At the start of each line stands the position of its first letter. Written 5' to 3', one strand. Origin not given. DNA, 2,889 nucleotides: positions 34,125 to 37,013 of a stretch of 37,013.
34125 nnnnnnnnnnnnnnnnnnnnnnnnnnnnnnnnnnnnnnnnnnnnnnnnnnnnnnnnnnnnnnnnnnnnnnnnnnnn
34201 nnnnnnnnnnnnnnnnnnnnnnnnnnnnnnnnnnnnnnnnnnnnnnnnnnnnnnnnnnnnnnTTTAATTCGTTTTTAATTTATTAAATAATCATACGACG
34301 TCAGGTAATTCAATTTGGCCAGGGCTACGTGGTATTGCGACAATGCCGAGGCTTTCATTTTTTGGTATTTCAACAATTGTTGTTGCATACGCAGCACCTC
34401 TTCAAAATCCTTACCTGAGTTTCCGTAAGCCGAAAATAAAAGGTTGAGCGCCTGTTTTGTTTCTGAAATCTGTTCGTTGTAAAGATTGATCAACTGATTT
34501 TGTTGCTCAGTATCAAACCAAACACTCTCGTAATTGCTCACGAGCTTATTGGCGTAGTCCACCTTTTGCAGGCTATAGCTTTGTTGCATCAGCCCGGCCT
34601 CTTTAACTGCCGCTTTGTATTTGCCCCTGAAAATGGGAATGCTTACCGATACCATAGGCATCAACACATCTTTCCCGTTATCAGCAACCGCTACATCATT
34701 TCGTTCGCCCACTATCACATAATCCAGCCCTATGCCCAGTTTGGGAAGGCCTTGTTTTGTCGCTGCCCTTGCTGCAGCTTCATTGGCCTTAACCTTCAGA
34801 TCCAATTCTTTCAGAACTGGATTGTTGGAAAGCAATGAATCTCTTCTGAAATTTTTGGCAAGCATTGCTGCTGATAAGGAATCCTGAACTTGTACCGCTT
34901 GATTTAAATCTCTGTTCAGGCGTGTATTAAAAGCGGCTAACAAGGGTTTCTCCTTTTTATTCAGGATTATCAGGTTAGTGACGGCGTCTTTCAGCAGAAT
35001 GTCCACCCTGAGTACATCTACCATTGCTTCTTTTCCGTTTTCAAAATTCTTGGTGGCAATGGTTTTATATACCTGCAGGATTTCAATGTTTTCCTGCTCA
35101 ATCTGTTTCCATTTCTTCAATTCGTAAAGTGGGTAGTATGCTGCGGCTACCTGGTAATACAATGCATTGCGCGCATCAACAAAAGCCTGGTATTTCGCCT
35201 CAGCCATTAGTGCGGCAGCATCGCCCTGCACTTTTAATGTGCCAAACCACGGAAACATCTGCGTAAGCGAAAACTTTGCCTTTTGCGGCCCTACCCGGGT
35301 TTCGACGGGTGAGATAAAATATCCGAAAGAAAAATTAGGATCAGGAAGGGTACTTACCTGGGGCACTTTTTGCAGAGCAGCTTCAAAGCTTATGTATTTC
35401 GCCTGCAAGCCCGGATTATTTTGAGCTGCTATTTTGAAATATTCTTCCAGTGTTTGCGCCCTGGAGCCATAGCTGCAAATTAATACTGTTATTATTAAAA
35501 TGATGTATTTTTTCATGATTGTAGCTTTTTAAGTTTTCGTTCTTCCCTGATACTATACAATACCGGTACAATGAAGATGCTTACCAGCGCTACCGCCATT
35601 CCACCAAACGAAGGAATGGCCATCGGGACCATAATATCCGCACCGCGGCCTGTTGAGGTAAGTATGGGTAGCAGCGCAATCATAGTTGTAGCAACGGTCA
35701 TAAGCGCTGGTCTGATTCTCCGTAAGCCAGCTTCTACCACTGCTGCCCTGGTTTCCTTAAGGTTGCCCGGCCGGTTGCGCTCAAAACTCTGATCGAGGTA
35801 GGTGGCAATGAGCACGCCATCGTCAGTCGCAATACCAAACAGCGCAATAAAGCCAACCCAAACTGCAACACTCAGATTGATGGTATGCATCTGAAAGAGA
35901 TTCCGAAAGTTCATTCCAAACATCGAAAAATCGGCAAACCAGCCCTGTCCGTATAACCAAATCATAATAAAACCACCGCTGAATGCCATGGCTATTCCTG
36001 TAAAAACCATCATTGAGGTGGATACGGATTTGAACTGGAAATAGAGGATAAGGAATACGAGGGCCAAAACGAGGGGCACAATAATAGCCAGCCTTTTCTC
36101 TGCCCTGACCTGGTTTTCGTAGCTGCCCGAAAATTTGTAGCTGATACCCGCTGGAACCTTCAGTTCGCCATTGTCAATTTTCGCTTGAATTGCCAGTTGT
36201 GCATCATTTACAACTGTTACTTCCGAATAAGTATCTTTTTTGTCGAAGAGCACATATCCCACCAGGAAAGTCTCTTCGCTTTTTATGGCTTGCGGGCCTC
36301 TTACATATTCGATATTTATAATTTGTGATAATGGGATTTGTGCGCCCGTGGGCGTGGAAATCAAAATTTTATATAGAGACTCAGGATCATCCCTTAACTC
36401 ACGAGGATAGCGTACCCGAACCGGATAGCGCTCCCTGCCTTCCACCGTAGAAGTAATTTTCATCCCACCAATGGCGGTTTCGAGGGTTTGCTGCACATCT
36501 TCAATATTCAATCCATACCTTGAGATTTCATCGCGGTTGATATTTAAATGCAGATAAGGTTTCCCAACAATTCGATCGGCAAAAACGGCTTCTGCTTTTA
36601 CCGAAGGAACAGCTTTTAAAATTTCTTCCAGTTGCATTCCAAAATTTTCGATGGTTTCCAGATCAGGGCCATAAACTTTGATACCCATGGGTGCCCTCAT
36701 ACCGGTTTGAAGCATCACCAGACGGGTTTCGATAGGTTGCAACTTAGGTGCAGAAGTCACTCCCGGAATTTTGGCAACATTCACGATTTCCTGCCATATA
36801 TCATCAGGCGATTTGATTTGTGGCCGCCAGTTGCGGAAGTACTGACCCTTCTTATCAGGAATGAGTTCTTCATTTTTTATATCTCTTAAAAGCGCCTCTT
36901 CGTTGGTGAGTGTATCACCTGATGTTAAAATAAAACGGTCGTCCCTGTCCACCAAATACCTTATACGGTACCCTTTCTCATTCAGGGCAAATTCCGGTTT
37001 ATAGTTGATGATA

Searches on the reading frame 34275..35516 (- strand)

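Call 7: search_protein_families(library=pfam, proteins=[window:34275-35516:-], max_evalue=0.001)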
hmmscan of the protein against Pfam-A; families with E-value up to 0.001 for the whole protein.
window:34275-35516:- (413 aa): 1 family
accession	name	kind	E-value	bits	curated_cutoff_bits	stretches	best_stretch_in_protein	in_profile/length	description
PF02321.23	OEP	-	7.9e-42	143.6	22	2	227-406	7-186/187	Outer membrane efflux protein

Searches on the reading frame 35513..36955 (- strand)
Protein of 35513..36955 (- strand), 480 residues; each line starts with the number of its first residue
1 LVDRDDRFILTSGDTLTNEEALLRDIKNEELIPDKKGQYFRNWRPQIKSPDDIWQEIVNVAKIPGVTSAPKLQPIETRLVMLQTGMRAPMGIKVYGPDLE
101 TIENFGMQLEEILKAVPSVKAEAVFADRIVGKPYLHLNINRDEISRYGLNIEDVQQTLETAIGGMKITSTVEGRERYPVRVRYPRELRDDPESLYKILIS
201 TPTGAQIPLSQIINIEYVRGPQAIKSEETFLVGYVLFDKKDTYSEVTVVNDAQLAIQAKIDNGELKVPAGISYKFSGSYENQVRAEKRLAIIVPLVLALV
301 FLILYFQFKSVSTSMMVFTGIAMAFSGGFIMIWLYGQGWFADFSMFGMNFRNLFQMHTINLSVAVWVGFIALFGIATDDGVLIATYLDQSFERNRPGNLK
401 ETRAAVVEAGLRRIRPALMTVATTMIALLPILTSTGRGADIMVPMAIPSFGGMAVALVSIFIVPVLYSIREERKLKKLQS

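Call 7: search_protein_families(library=pfam, proteins=[window:35513-36955:-], max_evalue=0.001)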
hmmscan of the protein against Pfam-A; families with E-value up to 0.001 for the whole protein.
window:35513-36955:- (480 aa): 1 family
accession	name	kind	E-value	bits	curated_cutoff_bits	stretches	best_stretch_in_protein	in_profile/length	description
PF00873.25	ACR_tran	-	1.9e-71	241.5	28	2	55-337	638-912/1021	AcrB/AcrD/AcrF family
